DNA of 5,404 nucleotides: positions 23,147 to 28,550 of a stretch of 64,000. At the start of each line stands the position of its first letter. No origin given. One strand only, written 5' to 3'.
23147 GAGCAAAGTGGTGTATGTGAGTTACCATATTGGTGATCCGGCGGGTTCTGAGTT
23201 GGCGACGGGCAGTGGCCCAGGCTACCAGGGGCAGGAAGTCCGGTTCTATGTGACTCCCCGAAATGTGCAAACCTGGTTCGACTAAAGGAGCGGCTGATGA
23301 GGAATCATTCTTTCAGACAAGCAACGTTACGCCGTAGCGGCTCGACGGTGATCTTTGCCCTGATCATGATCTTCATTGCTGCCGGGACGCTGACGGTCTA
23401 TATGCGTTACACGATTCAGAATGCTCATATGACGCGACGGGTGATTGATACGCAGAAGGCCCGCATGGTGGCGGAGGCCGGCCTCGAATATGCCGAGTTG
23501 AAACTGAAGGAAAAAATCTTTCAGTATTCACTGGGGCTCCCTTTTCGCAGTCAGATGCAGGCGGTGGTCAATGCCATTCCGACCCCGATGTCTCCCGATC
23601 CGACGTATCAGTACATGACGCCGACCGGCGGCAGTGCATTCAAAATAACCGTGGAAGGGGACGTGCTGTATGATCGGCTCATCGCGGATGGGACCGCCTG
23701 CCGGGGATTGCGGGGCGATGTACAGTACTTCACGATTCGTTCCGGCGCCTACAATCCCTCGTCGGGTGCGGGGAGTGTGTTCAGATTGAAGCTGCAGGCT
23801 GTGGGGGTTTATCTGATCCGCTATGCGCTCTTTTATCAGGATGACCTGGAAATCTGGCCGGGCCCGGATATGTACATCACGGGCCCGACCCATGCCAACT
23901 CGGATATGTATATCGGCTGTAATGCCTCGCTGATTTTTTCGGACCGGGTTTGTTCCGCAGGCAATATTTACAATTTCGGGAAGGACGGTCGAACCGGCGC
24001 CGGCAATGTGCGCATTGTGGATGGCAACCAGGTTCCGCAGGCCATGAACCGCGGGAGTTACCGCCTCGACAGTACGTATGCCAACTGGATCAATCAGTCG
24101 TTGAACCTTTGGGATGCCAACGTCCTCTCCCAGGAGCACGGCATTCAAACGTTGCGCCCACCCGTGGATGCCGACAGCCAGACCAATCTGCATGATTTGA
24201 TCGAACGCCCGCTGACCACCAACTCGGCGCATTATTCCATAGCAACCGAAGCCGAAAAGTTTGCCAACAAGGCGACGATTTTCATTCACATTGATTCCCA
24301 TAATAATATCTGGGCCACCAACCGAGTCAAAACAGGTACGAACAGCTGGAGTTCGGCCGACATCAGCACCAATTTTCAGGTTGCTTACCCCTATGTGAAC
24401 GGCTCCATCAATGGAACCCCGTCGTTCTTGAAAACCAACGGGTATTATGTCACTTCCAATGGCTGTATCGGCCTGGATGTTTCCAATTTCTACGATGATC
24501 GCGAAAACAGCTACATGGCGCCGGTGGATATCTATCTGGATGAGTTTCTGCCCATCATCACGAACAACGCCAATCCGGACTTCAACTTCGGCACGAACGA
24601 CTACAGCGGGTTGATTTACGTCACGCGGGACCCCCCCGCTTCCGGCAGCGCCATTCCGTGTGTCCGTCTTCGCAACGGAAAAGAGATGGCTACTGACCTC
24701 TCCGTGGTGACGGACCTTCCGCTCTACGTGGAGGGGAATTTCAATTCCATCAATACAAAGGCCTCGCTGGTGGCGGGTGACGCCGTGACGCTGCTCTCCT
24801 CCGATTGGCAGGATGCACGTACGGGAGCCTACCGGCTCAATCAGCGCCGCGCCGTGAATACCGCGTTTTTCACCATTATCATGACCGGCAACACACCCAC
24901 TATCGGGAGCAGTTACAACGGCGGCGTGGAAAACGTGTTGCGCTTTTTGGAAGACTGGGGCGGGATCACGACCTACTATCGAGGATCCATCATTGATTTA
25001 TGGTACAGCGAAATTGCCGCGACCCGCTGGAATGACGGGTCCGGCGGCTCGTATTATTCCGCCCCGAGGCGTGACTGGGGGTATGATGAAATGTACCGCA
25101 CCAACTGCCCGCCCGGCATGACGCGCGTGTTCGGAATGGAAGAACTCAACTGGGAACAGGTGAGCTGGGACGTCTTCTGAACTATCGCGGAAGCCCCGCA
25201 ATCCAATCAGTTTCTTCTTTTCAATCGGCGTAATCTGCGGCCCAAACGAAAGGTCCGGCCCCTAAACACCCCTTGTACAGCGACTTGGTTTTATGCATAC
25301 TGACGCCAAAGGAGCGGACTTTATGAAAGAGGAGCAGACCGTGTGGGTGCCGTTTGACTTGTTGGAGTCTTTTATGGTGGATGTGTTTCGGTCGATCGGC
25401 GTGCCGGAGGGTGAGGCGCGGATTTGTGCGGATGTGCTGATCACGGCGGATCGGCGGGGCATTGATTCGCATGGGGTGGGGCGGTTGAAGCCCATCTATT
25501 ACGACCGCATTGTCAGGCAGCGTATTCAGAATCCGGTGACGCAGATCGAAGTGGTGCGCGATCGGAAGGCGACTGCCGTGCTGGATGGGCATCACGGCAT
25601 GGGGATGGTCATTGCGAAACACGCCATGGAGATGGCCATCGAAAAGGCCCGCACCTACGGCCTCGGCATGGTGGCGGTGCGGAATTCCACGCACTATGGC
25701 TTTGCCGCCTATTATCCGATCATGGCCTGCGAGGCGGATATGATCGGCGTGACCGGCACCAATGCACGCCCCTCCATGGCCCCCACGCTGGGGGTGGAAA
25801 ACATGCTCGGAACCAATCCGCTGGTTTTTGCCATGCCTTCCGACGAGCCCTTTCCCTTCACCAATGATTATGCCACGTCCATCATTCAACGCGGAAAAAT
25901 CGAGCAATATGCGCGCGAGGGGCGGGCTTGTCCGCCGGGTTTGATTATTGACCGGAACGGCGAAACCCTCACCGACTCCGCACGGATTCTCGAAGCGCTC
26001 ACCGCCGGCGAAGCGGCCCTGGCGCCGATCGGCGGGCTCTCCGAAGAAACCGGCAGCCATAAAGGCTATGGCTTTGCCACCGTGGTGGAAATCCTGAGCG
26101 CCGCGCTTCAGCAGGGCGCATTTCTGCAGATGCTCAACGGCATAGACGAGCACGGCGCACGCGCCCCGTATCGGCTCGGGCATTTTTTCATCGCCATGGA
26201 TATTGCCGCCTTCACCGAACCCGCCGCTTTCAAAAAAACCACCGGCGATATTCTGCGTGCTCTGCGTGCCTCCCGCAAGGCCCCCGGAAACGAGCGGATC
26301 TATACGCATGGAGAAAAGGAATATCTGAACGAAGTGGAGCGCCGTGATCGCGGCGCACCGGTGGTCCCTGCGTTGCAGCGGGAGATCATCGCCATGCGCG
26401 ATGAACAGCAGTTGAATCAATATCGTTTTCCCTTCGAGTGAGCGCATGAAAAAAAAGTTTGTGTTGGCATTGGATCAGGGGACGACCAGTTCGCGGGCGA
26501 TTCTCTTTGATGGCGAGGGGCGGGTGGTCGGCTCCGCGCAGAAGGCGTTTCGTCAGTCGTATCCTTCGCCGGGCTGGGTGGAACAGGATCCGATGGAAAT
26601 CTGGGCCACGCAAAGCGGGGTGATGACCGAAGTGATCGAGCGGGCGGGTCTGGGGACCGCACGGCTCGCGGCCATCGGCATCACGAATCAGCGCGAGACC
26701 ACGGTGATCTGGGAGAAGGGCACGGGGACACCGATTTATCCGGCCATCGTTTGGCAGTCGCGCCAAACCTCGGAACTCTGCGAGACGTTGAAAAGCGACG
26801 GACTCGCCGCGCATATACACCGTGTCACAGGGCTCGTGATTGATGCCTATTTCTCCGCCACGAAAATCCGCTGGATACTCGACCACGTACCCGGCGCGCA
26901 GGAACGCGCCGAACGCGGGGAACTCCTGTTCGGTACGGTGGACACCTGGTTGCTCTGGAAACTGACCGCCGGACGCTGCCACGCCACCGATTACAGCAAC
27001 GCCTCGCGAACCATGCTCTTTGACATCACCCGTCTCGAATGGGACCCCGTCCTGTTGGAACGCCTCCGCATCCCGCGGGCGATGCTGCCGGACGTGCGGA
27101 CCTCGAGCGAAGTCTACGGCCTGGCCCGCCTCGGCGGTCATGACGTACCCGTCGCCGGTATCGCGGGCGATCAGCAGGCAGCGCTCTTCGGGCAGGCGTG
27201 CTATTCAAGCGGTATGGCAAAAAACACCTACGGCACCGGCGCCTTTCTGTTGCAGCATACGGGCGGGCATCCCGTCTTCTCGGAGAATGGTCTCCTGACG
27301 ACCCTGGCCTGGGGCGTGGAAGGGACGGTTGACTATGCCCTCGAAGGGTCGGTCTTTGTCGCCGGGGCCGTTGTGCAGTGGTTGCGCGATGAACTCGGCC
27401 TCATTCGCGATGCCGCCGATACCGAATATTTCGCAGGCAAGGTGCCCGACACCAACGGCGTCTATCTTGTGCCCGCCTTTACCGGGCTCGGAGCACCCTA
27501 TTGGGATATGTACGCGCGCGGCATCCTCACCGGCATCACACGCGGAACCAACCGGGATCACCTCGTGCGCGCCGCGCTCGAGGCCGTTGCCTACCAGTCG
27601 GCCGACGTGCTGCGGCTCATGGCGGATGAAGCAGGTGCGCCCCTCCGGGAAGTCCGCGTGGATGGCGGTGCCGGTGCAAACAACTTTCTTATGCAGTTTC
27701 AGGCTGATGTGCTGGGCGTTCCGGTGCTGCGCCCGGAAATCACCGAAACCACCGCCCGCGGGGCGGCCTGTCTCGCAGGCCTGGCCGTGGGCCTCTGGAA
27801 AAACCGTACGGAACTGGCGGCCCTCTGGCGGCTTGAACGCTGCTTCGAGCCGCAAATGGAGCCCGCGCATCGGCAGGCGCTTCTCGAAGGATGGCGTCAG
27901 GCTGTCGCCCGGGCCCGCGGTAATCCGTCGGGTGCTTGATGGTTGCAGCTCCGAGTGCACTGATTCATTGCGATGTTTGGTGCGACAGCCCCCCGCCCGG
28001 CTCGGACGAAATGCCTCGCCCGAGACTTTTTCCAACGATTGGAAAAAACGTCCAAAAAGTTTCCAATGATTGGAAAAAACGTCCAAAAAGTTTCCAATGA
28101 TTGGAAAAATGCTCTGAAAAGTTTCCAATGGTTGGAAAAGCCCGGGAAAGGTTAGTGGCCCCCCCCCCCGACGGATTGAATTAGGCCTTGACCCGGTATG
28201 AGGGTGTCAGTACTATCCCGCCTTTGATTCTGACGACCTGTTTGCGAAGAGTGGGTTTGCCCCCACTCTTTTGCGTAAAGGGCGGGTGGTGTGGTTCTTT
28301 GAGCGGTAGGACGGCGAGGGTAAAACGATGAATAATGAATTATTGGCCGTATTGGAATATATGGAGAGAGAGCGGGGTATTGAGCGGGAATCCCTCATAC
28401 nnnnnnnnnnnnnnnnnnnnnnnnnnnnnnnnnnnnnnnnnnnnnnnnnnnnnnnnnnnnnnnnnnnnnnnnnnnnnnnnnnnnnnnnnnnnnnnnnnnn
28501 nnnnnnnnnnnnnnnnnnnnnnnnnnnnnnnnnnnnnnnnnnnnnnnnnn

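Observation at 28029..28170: Array of four 31-bp tandem repeats, each with a perfect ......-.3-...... palindrome, followed by an 11-C homopolymer, just upstream of the nusA promoter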

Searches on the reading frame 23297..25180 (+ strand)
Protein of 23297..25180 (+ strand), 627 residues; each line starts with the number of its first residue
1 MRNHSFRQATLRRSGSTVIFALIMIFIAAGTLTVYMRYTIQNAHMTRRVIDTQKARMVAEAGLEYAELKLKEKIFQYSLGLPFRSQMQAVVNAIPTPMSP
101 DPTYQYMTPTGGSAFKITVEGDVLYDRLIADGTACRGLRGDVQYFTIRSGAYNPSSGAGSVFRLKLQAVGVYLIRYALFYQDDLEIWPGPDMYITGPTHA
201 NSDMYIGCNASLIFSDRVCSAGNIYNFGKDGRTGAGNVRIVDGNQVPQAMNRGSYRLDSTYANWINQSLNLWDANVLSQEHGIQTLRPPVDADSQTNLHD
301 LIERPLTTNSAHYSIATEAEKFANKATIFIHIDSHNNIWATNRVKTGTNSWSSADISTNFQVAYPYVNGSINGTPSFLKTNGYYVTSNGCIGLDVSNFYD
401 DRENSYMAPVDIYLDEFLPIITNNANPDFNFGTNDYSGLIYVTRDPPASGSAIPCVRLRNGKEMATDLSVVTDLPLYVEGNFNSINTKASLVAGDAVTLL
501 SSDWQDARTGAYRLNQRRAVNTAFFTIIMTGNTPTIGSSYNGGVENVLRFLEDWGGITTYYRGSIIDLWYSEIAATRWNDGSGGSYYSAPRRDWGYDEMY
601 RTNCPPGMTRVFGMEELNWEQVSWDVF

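Call 8: search_protein_families(library=pfam, proteins=[window:23297-25180:+])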
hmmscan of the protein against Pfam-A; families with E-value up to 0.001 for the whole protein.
window:23297-25180:+ (627 aa): 0 families

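Call 47: search_protein_families(library=ncbifam, proteins=[window:23348-25180:+])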
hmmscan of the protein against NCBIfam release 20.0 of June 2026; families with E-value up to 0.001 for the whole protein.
window:23348-25180:+ (610 aa): 1 family
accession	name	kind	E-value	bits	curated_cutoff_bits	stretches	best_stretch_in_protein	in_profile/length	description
NF038301.1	EPS_HpsA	equivalog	8e-14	50.3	400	1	500-561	1332-1396/1503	hormogonium polysaccharide biosynthesis protein HpsA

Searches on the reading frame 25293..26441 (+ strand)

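Call 8: search_protein_families(library=pfam, proteins=[window:25293-26441:+])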
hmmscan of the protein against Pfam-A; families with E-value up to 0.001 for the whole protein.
window:25293-26441:+ (382 aa): 1 family
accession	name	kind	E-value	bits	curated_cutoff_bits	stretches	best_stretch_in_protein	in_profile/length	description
PF02615.19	Ldh_2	-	3.6e-117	391.7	38.8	1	20-365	2-332/333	Malate/L-lactate dehydrogenase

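Call 47: search_protein_families(library=ncbifam, proteins=[window:25323-26441:+])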
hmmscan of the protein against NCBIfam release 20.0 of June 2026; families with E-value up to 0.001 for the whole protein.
window:25323-26441:+ (372 aa): 5 families
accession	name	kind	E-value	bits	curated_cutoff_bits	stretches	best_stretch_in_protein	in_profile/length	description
NF040650.1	sulfolac_dhydr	equivalog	2.7e-69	234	500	1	16-365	10-336/339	L-sulfolactate dehydrogenase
NF007504.0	PRK10098.1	equivalog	3.5e-56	190.5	336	1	12-357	10-339/360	malate/lactate/ureidoglycolate dehydrogenase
NF011599.0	PRK15025.1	equivalog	1.2e-47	162.8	356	1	13-350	7-326/349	ureidoglycolate dehydrogenase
TIGR03175.1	AllD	equivalog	1.5e-44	152.5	496.2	1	14-352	8-328/349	ureidoglycolate dehydrogenase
NF009750.0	PRK13260.1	equivalog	3.9e-35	121.5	316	1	9-350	3-324/332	3-dehydro-L-gulonate 2-dehydrogenase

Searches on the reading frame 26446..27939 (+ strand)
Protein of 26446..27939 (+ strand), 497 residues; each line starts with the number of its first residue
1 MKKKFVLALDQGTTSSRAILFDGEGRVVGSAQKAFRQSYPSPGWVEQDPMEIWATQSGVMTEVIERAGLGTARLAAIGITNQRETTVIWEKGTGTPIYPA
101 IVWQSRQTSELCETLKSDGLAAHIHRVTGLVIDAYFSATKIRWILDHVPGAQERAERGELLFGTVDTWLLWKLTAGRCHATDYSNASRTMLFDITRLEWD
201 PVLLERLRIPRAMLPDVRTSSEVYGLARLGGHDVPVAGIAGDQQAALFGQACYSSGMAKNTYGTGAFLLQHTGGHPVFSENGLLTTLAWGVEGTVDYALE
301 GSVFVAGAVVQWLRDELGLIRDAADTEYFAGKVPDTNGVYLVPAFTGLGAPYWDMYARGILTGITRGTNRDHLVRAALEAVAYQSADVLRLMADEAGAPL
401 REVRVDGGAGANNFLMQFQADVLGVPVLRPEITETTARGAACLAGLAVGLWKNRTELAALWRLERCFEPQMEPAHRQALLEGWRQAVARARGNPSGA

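Call 8: search_protein_families(library=pfam, proteins=[window:26446-27939:+])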
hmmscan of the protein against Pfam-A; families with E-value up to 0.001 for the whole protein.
window:26446-27939:+ (497 aa): 2 families
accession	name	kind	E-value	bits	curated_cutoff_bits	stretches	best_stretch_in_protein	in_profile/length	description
PF00370.27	FGGY_N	-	3.7e-76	256.4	28.8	1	6-249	2-245/245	FGGY family of carbohydrate kinases, N-terminal domain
PF02782.22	FGGY_C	-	1.7e-42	145.9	27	1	259-447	2-197/198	FGGY family of carbohydrate kinases, C-terminal domain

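Call 47: search_protein_families(library=ncbifam, proteins=[window:26446-27939:+])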
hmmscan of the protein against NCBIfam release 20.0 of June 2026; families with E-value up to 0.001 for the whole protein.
window:26446-27939:+ (497 aa): 12 families
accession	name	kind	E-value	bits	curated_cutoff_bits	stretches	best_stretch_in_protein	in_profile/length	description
NF000756.0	PRK00047.1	subfamily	2.9e-236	784.6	498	1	1-491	2-495/502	glycerol kinase GlpK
TIGR01311.1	glycerol_kin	equivalog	3.6e-212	705.1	590.35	1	4-491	1-494/496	glycerol kinase GlpK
TIGR01312.1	XylB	equivalog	1e-60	205.7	380.25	1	8-461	2-452/481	xylulokinase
NF008187.0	PRK10939.1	equivalog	9.9e-36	123.4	528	1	2-487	2-500/521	autoinducer-2 kinase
TIGR01314.1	gntK_FGGY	equivalog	1.2e-33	116.4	648.55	1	6-459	2-461/505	gluconokinase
NF011601.0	PRK15027.1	equivalog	3.5e-31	108.1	912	1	7-472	3-460/484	xylulokinase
TIGR02628.1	fuculo_kin_coli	equivalog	4.6e-28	98.4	470.9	1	6-457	3-451/465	L-fuculokinase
TIGR01315.1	5C_CHO_kinase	subfamily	1.2e-22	80.3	408.7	2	310-453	355-497/541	FGGY family pentulose kinase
NF003154.0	PRK04123.1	equivalog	1.9e-15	56.6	428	1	347-474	391-516/554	ribulokinase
TIGR01234.1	L-ribulokinase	equivalog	5.5e-12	45.2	583.25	1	329-476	366-515/536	ribulokinase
TIGR02627.1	rhamnulo_kin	equivalog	1.5e-10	40.3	527.95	1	77-250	71-239/454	rhamnulokinase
NF007925.0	PRK10640.1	equivalog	2.3e-10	39.5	639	2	74-247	74-242/489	rhamnulokinase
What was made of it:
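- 26446..27939 (+): glpK (glycerol kinase), the upstream neighbour. TIGR01311 scores 705 bits (cut-off 590); Pfam FGGY_N and FGGY_C match (calls 8, 47).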

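Call 56: find_encoding_contigs(protein=window:26446-27939:+, flank=1500, max_places=10)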
Protein window:26446-27939:+ (497 aa): no gene with exactly this product is on record in the collection.

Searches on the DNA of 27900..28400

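Call 46: search_rna_families(source=window, start=27900, end=28400, threshold=evalue, max_evalue=10)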
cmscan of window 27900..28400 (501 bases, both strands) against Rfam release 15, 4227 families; matches with E-value up to 10: 13.
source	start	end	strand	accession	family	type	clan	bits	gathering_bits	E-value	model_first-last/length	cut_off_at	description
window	28064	28129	-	RF02362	Yfr10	Gene; sRNA;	-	23.9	43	0.28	1-78/78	no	Cyanobacterial functional RNA 10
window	28050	28117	+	RF03640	mir-3747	Gene; miRNA;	-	21.9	63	0.064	1-67/67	no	mir-3747 microRNA precursor family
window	28016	28084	-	RF03640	mir-3747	Gene; miRNA;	-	20.9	63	0.12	1-67/67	no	mir-3747 microRNA precursor family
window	28026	28110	-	RF00949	mir-983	Gene; miRNA;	-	19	100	4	1-90/90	no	mir-983 microRNA precursor family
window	28018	28089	-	RF03498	mir-3145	Gene; miRNA;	-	18.9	98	0.58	1-84/84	no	mir-3145 microRNA precursor family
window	28020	28116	-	RF03955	MIR2934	Gene; miRNA;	-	18.4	100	1.1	1-113/113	no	MIR2934 microRNA precursor family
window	28027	28109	-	RF03743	MIR7696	Gene; miRNA;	-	17.2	83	2.1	1-88/88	no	MIR7696 microRNA precursor family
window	28045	28172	-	RF02694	RalA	Gene; sRNA;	-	15.7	170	0.49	1-179/179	no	RalR antitoxin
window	28060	28108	+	RF00810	mir-85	Gene; miRNA;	-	14.7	68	7.5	15-68/82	no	mir-85 microRNA precursor family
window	28017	28148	-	RF00810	mir-85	Gene; miRNA;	-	14.7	68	7.6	1-82/82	no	mir-85 microRNA precursor family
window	28245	28273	-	RF04218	HCV_5BSL1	Cis-reg;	-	13.5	44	4.8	1-47/47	no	Hepatitis C virus stem-loop I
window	28093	28117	+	RF01308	sR58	Gene; snRNA; snoRNA; CD-box;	-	13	55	4.5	1-55/55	no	Small nucleolar RNA sR58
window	28027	28128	-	RF00015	U4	Gene; snRNA; splicing;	CL00007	12.8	46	1.8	62-138/138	no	U4 spliceosomal RNA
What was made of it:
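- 28244..28273 (+): Conserved hairpin plus T run in the nusA leader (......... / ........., then TTTTG); terminator- or attenuator-like. No Rfam match (call 46).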
